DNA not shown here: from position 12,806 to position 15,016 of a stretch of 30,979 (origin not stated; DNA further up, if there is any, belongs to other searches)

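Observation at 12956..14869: Complete bacterial-type long RelA/SpoT homologue embedded in an archaeal locus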

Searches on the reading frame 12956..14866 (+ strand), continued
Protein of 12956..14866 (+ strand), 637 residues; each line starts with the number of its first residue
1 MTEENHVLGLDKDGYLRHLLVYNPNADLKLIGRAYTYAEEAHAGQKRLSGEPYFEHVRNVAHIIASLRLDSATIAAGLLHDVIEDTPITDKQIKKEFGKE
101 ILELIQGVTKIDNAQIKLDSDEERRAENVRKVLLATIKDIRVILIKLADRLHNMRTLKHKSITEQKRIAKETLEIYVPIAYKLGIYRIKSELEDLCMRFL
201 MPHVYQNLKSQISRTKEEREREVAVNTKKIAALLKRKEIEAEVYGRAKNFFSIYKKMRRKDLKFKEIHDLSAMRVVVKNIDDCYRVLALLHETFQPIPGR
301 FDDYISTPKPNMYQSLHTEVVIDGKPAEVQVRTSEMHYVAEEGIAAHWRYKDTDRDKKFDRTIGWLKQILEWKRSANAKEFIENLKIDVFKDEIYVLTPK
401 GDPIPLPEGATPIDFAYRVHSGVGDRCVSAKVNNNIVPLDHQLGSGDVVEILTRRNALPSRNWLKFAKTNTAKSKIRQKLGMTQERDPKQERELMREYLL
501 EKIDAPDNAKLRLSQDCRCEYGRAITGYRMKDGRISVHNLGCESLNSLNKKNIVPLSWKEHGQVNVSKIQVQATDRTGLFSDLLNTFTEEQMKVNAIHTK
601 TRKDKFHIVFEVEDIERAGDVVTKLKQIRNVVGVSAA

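Call 27: find_related_loci(query=A1, collection=genome_contigs, flank=6000)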
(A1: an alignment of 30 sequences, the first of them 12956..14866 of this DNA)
Query A1 (637 aa) in genome_contigs; peptide patterns used: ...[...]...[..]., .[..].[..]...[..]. (x = any residue, [..] = any of these).
600 stretches matched a pattern (row limit reached: there are more); 599 encode a relative of the query (tblastn E <= 1e-3); the best 80 are kept; 80 distinct loci.
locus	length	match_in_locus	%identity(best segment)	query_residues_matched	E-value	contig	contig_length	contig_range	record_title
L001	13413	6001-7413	50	22-487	3e-156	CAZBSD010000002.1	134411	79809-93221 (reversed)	MAG TPA_asm: uncultured Syntrophomonas sp. isolate SRP192927_co4_966 genome assembly, contig: NODE_72_length_134411_cov_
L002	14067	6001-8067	40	23-634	2e-156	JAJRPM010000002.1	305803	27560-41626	MAG: Candidatus Zixiibacteriota bacterium isolate Dive100_bin1.56 k141_146580, whole genome shotgun sequence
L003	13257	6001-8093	54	26-634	5e-156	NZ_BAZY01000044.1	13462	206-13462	Thermoanaerobacter thermocopriae JCM 7501, whole genome shotgun sequence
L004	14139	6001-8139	51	10-634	2e-155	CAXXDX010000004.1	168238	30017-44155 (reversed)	MAG: Christensenellaceae bacterium isolate 34c40ec2-27d6-4557-b6c8-0864980aefa8 genome assembly, contig: contig_4, whole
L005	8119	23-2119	52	23-631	3e-155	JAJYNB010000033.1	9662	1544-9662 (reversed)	MAG: Bacillota bacterium isolate DBS2-4.bin25 NODE_12939_length_9662_cov_1.33068, whole genome shotgun sequence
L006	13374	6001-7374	49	22-477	1e-154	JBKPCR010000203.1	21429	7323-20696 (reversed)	MAG: bacterium isolate GB_EKS_MAG_00046 GB_EKS_000000404797, whole genome shotgun sequence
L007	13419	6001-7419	50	12-480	1e-153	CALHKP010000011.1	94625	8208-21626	MAG TPA_asm: uncultured Clostridia bacterium isolate SRR2846706_bin.104_CONCOCT_v1.1_MAG genome assembly, contig: ERZ505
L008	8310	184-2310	51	22-637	8e-154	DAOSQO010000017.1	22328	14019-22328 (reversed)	MAG TPA_asm: Bacillota bacterium isolate AMR_MDS_2291 NODE_2511_length_22328_cov_5.387869, whole genome shotgun sequence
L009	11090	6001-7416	51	22-492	8e-154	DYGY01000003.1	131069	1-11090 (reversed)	MAG TPA_asm: Thermaerobacter marianensis isolate BE2012_42_27 Afr_mines_BE2012_68_length_131069_cov_11_547109, whole gen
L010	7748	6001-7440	49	22-502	4e-153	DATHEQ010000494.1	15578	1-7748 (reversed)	MAG TPA_asm: Polyangiaceae bacterium isolate SMAG_U12425 k141_316893, whole genome shotgun sequence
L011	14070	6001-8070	51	22-617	1e-152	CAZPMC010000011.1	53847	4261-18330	MAG TPA_asm: uncultured Oscillospiraceae bacterium isolate SRP192927_co8_67 genome assembly, contig: NODE_412_length_538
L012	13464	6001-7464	49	21-503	1e-152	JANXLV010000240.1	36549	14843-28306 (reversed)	MAG: Myxococcales bacterium isolate 336R_concoct_307_sub 336R_k141_2227527, whole genome shotgun sequence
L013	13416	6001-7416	50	22-492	1e-151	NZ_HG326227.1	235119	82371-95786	Fenollaria massiliensis strain 9401234, whole genome shotgun sequence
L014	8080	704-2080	53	25-478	7e-152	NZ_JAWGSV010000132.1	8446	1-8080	MAG: Clostridium sp. isolate N3_174_034G1_dasN3_174_034G1_concoct_7 174_005_scaffold_918, whole genome shotgun sequence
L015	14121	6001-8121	51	25-634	9e-152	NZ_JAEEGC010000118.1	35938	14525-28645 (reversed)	Clostridium thailandense strain PL3 NG-25456_PL3_lib407054_6879_1_1_contig_118, whole genome shotgun sequence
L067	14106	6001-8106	50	28-634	1e-145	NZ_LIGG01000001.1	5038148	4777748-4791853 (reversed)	Bacillus sp. FJAT-27251 scaffold_0, whole genome shotgun sequence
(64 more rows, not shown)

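Call 30: find_encoding_contigs(protein=P0010, flank=8000, max_places=2)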
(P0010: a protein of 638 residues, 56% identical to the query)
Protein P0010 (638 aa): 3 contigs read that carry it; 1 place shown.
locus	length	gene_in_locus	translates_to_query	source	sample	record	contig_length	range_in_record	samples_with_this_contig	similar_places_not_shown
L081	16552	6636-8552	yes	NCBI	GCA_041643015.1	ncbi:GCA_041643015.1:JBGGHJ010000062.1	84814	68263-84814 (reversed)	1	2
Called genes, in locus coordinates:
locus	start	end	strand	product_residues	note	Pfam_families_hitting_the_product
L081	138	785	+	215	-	-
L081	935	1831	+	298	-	-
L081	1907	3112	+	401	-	PF05175:MTS, PF06325:PrmA, PF13847:Methyltransf_31, PF07669:Eco57I (weak), PF13649:Methyltransf_25 (weak)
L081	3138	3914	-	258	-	-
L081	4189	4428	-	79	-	-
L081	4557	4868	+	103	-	PF01035:DNA_binding_1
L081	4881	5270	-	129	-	-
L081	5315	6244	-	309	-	PF08271:Zn_Ribbon_TF, PF00382:TFIIB, PF04545:Sigma70_r4 (faint), PF00382:TFIIB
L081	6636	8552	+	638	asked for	PF13328:HD_4, PF01966:HD, PF04607:RelA_SpoT, PF02824:TGS, PF13291:ACT_4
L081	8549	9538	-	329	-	PF00535:Glycos_transf_2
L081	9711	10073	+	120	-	-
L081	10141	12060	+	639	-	PF00270:DEAD, PF04851:ResIII, PF20720:nSTAND3 (faint), PF22527:DEXQc_Suv3 (weak), PF00271:Helicase_C (weak), PF08148:DSHCT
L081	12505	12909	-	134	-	PF01850:PIN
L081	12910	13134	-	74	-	-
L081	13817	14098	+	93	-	-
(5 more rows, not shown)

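Call 31: find_encoding_contigs(protein=P0003, flank=8000, max_places=2)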
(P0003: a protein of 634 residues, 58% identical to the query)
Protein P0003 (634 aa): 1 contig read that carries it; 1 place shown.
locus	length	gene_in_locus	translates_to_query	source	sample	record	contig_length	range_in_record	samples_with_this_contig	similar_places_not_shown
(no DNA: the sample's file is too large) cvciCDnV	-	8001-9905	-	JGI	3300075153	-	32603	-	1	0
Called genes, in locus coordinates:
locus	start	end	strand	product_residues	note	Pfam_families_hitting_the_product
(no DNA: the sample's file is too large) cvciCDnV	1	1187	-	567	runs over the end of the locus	PF13282:DUF4070 (weak)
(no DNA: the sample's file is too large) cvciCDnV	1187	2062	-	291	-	PF23435:DUF7121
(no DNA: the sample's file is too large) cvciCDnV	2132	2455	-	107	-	PF00428:Ribosomal_60s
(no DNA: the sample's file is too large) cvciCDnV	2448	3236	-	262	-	PF00466:Ribosomal_L10, PF17777:RL10P_insert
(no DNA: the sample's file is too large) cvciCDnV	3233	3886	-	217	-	PF00687:Ribosomal_L1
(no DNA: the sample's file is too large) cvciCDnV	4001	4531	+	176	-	-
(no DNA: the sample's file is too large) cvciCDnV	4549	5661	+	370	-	PF05175:MTS, PF06325:PrmA, PF13649:Methyltransf_25 (weak)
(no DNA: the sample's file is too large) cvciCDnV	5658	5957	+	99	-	PF01035:DNA_binding_1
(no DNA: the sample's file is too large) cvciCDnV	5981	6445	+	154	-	-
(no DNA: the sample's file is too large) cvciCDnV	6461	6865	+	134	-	-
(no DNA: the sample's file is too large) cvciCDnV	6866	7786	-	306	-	PF08271:Zn_Ribbon_TF, PF00382:TFIIB, PF04545:Sigma70_r4 (faint), PF00382:TFIIB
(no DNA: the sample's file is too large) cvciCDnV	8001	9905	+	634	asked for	PF13328:HD_4, PF01966:HD, PF04607:RelA_SpoT, PF02824:TGS, PF28438:RelA_RIS (weak), PF01842:ACT (weak), PF13291:ACT_4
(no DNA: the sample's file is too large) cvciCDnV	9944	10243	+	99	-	-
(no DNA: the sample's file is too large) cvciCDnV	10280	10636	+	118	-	-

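Call 32: find_encoding_contigs(protein=P0091, flank=8000, max_places=2)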
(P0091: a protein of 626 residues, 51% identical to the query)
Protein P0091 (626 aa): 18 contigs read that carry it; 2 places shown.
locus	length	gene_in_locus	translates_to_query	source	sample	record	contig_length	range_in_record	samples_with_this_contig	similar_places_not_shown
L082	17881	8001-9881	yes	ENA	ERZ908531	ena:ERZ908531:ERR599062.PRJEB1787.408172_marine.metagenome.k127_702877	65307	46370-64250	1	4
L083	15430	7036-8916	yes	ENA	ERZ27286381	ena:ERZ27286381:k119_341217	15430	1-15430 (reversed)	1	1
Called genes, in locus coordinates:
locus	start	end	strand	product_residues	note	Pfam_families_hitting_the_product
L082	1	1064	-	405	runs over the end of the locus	-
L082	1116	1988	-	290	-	-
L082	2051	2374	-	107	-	PF00428:Ribosomal_60s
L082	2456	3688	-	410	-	PF00466:Ribosomal_L10, PF17777:RL10P_insert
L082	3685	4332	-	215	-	PF00687:Ribosomal_L1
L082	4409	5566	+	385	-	PF05175:MTS, PF13489:Methyltransf_23 (faint), PF06325:PrmA (faint)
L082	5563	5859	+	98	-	PF01035:DNA_binding_1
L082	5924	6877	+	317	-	PF13489:Methyltransf_23 (faint), PF08241:Methyltransf_11, PF13649:Methyltransf_25 (faint), PF13847:Methyltransf_31 (faint)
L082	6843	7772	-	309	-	PF08271:Zn_Ribbon_TF, PF00382:TFIIB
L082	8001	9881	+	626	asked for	PF13328:HD_4, PF01966:HD, PF04607:RelA_SpoT, PF02824:TGS, PF01842:ACT (weak), PF13291:ACT_4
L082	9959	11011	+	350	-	PF02661:Fic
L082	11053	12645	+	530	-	-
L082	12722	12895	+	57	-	-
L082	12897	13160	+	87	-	PF05016:ParE_toxin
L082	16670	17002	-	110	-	-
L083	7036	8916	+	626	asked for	PF13328:HD_4, PF01966:HD, PF04607:RelA_SpoT, PF02824:TGS, PF01842:ACT (weak), PF13291:ACT_4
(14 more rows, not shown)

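Call 34: search_protein_representatives(protein=window:12956-14866:+)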
Query: 637 residues. Proteins with E-value up to 0.001 (for the whole library): 37989; up to 1e-10: 18271; up to 1e-30: 6860. The best 150 are listed.
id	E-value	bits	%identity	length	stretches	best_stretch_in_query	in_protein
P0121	2.3e-169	581.2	44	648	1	21-634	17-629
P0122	3.1e-162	557.7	45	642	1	13-632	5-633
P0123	9.8e-160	549.4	44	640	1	22-631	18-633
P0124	4.9e-156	537.2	44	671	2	18-504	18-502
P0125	7.4e-155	533.3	45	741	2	20-492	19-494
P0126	3.3e-151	521.2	54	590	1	37-482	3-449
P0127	2.0e-150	518.7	44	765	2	14-528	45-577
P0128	1.0e-149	516.3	43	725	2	22-491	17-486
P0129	1.2e-149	516.1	44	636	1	15-615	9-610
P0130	1.8e-149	515.5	41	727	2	14-504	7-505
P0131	3.5e-149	514.6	41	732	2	20-487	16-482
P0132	5.9e-149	513.8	46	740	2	18-510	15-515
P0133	7.7e-148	510.1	42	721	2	18-484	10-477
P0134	1.2e-147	509.5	42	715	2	21-497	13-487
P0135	1.2e-147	509.5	44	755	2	25-489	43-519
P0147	1.1e-144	499.7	42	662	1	26-635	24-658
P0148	7.4e-144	496.9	42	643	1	16-634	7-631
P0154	3.0e-142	491.6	43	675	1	25-632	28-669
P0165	3.3e-141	488.2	42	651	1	25-631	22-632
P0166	3.5e-141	488.1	41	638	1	23-635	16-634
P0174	8.0e-141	486.9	40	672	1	23-634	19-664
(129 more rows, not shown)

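Call 35: list_cluster_members(proteins=[P0121, P0122, P0123, P0129, P0147, P0148, P0154, P0165, P0166, P0174])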
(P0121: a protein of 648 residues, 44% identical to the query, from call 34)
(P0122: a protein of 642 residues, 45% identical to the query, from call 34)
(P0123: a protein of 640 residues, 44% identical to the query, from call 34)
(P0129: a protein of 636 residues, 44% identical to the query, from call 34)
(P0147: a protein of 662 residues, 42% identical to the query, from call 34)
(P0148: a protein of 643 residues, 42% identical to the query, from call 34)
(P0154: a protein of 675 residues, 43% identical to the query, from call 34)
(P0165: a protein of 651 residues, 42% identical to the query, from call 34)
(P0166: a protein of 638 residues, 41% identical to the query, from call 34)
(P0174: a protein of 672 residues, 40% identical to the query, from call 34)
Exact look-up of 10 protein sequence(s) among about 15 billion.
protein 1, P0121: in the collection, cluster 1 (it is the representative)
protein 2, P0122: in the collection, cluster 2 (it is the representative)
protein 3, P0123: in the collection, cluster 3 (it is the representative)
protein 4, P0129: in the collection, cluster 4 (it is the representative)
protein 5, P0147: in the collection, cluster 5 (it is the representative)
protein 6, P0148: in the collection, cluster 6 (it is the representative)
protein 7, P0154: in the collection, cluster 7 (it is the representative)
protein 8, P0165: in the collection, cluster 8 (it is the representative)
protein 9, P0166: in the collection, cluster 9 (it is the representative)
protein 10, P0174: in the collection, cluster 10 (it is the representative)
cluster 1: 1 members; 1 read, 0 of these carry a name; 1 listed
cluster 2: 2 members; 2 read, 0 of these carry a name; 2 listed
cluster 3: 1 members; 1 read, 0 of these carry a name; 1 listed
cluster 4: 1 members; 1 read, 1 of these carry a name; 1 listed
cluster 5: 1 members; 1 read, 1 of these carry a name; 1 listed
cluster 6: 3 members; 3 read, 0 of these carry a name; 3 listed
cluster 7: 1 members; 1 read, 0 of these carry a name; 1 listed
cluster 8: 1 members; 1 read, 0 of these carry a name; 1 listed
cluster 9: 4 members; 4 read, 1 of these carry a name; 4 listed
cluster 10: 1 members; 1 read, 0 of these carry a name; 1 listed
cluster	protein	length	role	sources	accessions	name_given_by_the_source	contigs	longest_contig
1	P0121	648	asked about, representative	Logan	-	-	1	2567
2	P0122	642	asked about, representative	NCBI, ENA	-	-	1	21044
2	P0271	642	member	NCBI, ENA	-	-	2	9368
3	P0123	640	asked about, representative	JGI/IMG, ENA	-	-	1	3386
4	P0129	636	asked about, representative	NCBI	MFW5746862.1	MAG: RelA/SpoT family protein [Nanoarchaeota archaeon]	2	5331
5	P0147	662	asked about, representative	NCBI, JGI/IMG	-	guanosine-3',5'-bis(diphosphate) 3'-pyrophosphohydrolase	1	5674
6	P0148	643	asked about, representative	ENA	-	-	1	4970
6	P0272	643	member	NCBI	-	-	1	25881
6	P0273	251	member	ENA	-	-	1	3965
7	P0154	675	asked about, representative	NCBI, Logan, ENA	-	-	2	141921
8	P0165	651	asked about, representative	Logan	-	-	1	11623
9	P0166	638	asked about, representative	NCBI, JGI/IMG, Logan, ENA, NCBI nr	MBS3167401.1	bifunctional (p)ppGpp synthetase/guanosine-3',5'-bis(diphosphate) 3'-pyrophosphohydrolase ...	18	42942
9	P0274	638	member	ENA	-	-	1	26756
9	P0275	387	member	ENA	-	-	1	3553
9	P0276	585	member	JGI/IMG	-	-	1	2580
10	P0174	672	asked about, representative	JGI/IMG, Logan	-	-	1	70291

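Call 36: predict_structure(alignment_id=A1)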
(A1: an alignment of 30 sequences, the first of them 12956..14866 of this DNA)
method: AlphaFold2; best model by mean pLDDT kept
length: 637 residues; sequences in the alignment: 30
mean_pLDDT: 75.2   pTM: 0.52
mean pLDDT of the five models: 75.2, 75.1, 74.7, 74.0, 71.9
residues with pLDDT >= 90: 148; 70-90: 305; 50-70: 66; < 50: 118
segments of 3 or more residues with pLDDT < 50: 111-137, 346-397, 399-403, 458-477, 479-487, 561-564
pLDDT, mean of each block of 10 residues (from residue 1): 73 91 89 96 90 92 88 93 88 92 78 38 41 47 86 92 89 77 78 91 89 82 88 93 82 82 73 89 94 90 78 81 87 82 51 45 41 43 40 43 55 71 71 80 69 58 35 46 45 73 78 83 85 86 81 81 63 80 87 85 83 81 89 86
secondary structure, 60 per line:
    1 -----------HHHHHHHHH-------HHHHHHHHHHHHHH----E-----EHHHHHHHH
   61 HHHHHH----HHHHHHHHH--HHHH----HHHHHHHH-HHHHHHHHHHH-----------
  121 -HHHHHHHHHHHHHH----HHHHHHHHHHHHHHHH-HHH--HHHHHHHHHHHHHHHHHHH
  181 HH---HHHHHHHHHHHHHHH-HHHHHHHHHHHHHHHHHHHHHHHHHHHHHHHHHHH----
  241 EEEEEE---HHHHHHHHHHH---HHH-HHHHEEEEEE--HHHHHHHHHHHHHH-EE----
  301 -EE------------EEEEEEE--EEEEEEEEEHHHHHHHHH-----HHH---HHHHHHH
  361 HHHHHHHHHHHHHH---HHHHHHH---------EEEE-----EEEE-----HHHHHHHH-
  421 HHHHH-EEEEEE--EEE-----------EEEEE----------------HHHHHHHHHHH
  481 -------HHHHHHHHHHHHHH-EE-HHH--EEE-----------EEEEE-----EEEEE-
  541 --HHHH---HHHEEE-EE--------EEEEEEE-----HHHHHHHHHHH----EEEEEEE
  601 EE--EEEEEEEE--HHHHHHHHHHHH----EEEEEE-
elements in order: H12-20 H28-41 H53-66 H71-79 H82-85 H90-97 H99-109 H122-135 H140-155 H162-182 H186-200 H202-236 E241-246 H250-260 H268-271 E272-277 H280-293 E316-322 E325-333 H334-342 H354-374 H378-384 E394-397 E403-406 H412-419 H421-425 E427-432 E435-437 E449-453 H470-480 H488-501 E511-513 E525-529 E535-539 H543-546 E553-555 E567-573 H579-589 E594-602 E605-612 H615-626 E631-636

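Call 44: find_encoding_contigs(protein=P0166, flank=8000, max_places=1)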
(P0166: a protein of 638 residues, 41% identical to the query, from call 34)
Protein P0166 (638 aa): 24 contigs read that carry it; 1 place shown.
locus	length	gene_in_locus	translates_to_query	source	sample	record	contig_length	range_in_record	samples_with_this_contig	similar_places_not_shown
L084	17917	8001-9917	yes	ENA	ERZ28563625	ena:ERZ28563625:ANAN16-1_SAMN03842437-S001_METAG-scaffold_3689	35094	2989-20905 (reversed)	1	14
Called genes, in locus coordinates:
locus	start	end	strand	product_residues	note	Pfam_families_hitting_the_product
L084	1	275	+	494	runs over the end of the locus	PF01835:MG2 (faint)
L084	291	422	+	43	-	-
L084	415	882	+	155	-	-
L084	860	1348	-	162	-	PF01209:Ubie_methyltran, PF13489:Methyltransf_23, PF13847:Methyltransf_31, PF13649:Methyltransf_25, PF08241:Methyltransf_11, PF08242:Methyltransf_12 (weak)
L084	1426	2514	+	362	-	-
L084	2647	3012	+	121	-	PF01381:HTH_3 (faint)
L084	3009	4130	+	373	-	PF00266:Aminotran_5, PF00155:Aminotran_1_2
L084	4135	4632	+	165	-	PF22769:DCD, PF00692:dUTPase (faint)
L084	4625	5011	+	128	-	PF01592:NifU_N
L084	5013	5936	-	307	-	PF03054:tRNA_Me_trans, PF01171:ATP_bind_3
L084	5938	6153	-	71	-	-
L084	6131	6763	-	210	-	PF02568:ThiI, PF01171:ATP_bind_3 (faint), PF03054:tRNA_Me_trans (faint), PF06508:QueC (faint)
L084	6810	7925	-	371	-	PF05958:tRNA_U5-meth_tr, PF03602:Cons_hypoth95 (weak)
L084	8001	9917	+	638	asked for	PF13328:HD_4, PF01966:HD, PF04607:RelA_SpoT, PF02824:TGS, PF28438:RelA_RIS (weak), PF13291:ACT_4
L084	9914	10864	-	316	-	PF00899:ThiF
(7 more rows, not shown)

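Call 45: find_encoding_contigs(protein=P0154, flank=8000, max_places=1)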
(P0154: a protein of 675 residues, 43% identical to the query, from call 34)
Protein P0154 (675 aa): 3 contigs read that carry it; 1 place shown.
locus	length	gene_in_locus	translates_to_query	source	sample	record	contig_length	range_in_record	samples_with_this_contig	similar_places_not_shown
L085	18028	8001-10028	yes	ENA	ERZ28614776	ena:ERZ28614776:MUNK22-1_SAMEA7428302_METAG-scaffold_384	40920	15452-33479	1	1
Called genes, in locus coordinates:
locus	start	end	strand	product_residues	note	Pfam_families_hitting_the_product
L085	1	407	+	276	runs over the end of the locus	PF02401:LYTB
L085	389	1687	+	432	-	PF00005:ABC_tran (faint), PF00025:Arf (faint), PF01926:MMR_HSR1, PF02421:FeoB_N, PF00009:GTP_EFTU, PF01926:MMR_HSR1, PF02421:FeoB_N, PF14714:KH_dom-like, +7 more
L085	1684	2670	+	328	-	PF01210:NAD_Gly3P_dh_N, PF03807:F420_oxidored (weak), PF07479:NAD_Gly3P_dh_C, PF20618:GPD_NAD_C_bact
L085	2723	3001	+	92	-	PF00216:Bac_DNA_binding, PF18291:HU-HIG (weak)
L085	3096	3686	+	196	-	PF01381:HTH_3, PF12844:HTH_19 (weak), PF13443:HTH_26 (weak), PF13560:HTH_31 (weak)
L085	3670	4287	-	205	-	PF01725:Ham1p_like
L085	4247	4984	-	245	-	PF01138:RNase_PH, PF03725:RNase_PH_C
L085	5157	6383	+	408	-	PF21760:SecD_1st, PF22599:SecDF_P1_head, PF02355:SecD_SecF_C, PF03176:MMPL (weak)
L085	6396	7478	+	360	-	PF07549:Sec_GG, PF02355:SecD_SecF_C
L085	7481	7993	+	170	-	PF00156:Pribosyltran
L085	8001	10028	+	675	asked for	PF13328:HD_4, PF01966:HD, PF04607:RelA_SpoT, PF02824:TGS, PF28438:RelA_RIS, PF01842:ACT (weak), PF13291:ACT_4, PF22629:ACT_AHAS_ss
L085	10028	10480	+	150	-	PF02580:Tyr_Deacylase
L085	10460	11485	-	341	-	PF01008:IF-2B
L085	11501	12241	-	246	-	PF01048:PNP_UDP_1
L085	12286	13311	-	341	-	-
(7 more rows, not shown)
